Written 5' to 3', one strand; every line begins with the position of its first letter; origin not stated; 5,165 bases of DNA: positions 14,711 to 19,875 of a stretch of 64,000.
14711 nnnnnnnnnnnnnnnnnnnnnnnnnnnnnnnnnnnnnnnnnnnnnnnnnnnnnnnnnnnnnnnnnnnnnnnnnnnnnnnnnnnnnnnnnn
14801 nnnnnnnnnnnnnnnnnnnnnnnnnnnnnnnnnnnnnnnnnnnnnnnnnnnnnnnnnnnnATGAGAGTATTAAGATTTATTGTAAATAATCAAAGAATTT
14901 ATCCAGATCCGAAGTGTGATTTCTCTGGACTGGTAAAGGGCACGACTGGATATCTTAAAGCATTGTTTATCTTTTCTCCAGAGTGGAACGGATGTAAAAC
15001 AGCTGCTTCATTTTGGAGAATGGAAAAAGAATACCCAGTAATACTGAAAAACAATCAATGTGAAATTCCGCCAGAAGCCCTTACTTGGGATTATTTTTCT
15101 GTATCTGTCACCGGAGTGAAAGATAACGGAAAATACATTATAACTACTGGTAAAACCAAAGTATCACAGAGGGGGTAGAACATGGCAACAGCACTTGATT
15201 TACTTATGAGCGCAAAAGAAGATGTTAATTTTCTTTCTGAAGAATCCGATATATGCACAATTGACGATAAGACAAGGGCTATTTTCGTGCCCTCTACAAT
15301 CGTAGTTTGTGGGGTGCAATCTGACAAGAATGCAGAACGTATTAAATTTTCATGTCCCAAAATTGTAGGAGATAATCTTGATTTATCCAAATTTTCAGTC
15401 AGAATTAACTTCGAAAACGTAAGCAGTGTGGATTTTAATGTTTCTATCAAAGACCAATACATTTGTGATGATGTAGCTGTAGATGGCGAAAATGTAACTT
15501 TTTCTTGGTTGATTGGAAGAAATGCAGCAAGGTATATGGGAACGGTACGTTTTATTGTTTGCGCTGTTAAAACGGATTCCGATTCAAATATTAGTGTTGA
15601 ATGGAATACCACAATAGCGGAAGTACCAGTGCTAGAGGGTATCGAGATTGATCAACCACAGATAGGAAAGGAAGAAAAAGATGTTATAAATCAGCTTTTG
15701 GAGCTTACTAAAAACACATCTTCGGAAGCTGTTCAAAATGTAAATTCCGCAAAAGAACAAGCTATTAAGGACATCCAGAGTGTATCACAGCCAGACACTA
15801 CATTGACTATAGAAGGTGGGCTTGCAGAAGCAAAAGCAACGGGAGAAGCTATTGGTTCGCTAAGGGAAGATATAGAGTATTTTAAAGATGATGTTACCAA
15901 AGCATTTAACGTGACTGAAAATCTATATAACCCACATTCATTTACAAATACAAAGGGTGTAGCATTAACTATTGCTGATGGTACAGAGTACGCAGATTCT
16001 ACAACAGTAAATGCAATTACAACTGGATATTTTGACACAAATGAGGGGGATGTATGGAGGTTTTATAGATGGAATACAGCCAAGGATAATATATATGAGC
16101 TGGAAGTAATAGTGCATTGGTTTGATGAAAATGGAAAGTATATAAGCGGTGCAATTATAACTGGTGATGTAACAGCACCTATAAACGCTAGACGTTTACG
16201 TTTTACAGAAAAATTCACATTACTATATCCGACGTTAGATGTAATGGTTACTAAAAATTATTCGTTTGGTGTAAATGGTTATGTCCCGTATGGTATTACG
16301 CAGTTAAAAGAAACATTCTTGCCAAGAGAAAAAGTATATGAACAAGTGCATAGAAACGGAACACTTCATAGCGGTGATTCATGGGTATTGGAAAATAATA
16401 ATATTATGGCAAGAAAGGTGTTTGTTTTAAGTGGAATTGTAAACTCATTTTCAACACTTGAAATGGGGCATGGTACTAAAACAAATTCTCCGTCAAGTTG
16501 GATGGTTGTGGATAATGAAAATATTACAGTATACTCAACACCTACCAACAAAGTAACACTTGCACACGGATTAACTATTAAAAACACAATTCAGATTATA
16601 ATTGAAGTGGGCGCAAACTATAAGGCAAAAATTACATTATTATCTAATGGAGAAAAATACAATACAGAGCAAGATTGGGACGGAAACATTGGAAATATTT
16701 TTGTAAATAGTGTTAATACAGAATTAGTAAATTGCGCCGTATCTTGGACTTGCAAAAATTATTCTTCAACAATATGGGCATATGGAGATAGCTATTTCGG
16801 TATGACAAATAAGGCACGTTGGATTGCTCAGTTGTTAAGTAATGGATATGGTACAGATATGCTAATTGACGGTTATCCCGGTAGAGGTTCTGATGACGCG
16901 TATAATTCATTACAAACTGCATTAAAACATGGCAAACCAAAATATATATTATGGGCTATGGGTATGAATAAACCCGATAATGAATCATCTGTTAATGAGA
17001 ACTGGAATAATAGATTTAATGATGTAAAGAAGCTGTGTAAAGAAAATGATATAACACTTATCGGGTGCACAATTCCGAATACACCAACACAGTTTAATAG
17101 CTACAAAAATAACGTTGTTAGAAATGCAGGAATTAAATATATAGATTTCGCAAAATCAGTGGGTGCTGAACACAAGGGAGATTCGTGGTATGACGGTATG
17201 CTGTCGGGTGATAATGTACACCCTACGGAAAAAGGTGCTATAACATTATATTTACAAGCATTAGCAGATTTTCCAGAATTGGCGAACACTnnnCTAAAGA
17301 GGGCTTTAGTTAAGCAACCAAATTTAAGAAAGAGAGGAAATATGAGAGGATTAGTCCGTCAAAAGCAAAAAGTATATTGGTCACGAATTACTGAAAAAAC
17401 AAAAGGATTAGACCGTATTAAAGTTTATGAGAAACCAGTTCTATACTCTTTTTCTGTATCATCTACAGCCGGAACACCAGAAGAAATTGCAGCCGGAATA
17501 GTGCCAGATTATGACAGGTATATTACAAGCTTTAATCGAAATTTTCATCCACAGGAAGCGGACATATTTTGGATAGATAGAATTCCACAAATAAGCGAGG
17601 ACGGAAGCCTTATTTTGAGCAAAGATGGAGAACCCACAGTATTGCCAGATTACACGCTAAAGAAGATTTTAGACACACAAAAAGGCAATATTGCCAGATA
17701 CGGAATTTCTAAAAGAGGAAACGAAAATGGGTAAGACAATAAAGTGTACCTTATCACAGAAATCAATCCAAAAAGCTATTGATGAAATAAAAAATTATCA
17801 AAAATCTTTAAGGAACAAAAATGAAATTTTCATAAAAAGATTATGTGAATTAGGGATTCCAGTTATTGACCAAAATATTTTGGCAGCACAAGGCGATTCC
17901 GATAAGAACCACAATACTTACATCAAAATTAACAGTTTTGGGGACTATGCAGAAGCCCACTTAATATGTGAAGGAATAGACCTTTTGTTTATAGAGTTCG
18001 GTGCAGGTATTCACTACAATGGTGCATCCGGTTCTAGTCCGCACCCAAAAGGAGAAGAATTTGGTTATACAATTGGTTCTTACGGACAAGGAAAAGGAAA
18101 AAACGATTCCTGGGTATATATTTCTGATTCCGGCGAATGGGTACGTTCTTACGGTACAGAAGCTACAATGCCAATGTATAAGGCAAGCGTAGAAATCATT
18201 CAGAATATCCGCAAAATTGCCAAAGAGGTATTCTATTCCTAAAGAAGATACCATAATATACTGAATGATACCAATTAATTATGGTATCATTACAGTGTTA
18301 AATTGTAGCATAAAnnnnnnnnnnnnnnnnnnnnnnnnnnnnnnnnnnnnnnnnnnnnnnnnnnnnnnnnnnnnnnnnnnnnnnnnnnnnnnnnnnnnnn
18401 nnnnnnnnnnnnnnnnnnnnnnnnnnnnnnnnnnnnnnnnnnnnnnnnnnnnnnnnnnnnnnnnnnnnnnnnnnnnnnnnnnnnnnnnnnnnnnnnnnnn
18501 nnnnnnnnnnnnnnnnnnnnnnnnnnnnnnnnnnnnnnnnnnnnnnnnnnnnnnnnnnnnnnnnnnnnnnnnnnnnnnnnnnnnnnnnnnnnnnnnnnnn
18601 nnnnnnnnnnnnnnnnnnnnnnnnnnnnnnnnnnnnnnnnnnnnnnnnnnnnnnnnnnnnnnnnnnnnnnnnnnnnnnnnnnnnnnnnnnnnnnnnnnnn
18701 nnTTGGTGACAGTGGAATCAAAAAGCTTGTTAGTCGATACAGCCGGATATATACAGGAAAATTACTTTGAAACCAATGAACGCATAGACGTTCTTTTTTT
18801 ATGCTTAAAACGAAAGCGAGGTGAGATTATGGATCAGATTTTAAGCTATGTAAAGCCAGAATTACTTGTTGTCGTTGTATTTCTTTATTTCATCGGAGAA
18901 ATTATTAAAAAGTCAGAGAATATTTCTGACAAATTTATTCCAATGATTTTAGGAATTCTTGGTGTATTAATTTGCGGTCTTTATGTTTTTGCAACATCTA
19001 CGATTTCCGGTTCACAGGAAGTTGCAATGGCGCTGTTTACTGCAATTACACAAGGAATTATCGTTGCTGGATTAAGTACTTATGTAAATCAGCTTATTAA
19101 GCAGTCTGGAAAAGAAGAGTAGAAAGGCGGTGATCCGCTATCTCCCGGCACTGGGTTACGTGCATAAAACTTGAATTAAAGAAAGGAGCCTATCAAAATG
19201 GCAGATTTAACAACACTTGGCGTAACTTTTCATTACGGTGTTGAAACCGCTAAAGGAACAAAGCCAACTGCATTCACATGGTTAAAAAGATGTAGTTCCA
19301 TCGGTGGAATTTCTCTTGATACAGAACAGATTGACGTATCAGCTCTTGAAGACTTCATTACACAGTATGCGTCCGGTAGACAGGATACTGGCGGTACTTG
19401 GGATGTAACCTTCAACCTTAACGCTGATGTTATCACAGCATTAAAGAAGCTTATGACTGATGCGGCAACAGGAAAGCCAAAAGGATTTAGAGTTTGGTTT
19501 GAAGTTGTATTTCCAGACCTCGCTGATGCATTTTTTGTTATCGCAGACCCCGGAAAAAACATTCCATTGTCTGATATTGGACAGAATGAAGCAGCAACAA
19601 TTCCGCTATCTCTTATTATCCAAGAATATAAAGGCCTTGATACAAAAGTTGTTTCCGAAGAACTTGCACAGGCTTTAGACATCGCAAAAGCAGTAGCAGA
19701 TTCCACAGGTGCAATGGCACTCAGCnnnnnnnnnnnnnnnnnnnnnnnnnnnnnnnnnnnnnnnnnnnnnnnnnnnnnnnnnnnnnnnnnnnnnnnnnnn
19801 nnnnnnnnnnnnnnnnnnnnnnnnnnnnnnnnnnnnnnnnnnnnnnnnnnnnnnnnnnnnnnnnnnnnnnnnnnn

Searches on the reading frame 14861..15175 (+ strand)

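Call 10: search_protein_families(library=phrogs, proteins=[window:14861-15175:+])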
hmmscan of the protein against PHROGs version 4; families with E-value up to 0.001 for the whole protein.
window:14861-15175:+ (105 aa): 1 family
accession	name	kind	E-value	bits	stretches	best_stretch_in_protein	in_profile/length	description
phrog_19695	-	unknown function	5e-19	70.1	1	1-100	1-96/164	-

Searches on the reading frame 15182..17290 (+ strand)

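Call 10: search_protein_families(library=phrogs, proteins=[window:15182-17290:+])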
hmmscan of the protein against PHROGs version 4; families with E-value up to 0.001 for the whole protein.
window:15182-17290:+ (703 aa): 0 families

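Call 12: search_protein_families(library=pfam, proteins=[window:15182-17290:+], max_evalue=0.01)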
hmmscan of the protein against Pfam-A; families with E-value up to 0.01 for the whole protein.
window:15182-17290:+ (703 aa): 1 family
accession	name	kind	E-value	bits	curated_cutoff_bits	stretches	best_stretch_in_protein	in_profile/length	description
PF13472.12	Lipase_GDSL_2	-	5.4e-05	24.2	32.9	1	532-685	8-175/178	GDSL-like Lipase/Acylhydrolase family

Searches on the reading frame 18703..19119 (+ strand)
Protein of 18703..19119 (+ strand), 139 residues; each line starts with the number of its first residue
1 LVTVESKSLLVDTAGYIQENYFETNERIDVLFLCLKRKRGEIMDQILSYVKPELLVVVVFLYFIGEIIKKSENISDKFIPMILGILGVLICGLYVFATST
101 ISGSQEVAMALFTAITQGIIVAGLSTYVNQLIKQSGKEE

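Call 10: search_protein_families(library=phrogs, proteins=[window:18703-19119:+])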
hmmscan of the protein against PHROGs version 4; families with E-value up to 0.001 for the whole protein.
window:18703-19119:+ (139 aa): 2 families
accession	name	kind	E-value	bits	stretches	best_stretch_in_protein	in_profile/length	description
phrog_1129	-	lysis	4e-22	79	1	45-138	2-83/86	holin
phrog_1299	-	lysis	0.00025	21.8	1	55-129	11-81/100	holin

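Call 12: search_protein_families(library=pfam, proteins=[window:18703-19119:+], max_evalue=0.01)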
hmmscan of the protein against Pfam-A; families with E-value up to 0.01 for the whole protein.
window:18703-19119:+ (139 aa): 4 families
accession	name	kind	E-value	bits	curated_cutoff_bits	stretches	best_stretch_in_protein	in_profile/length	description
PF16079.10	Phage_holin_5_2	-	5.6e-28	97.4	29.2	1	57-134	1-75/76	Phage holin family Hol44, in holin superfamily V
PF07690.21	MFS_1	-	0.0015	17.9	33.4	1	55-133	249-326/347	Major Facilitator Superfamily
PF06946.16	Phage_holin_5_1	-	0.0019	19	22.4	1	54-137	13-90/93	Bacteriophage A118-like holin, Hol118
PF13346.12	ABC2_membrane_5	-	0.0061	16.6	25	1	55-129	93-166/205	ABC-2 family transporter protein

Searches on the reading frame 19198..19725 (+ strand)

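Call 10: search_protein_families(library=phrogs, proteins=[window:19198-19725:+])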
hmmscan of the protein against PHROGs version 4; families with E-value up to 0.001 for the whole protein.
window:19198-19725:+ (176 aa): 1 family
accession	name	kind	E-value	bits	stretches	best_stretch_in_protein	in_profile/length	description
phrog_158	-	tail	4.4e-05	24.1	1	5-114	18-123/376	major tail protein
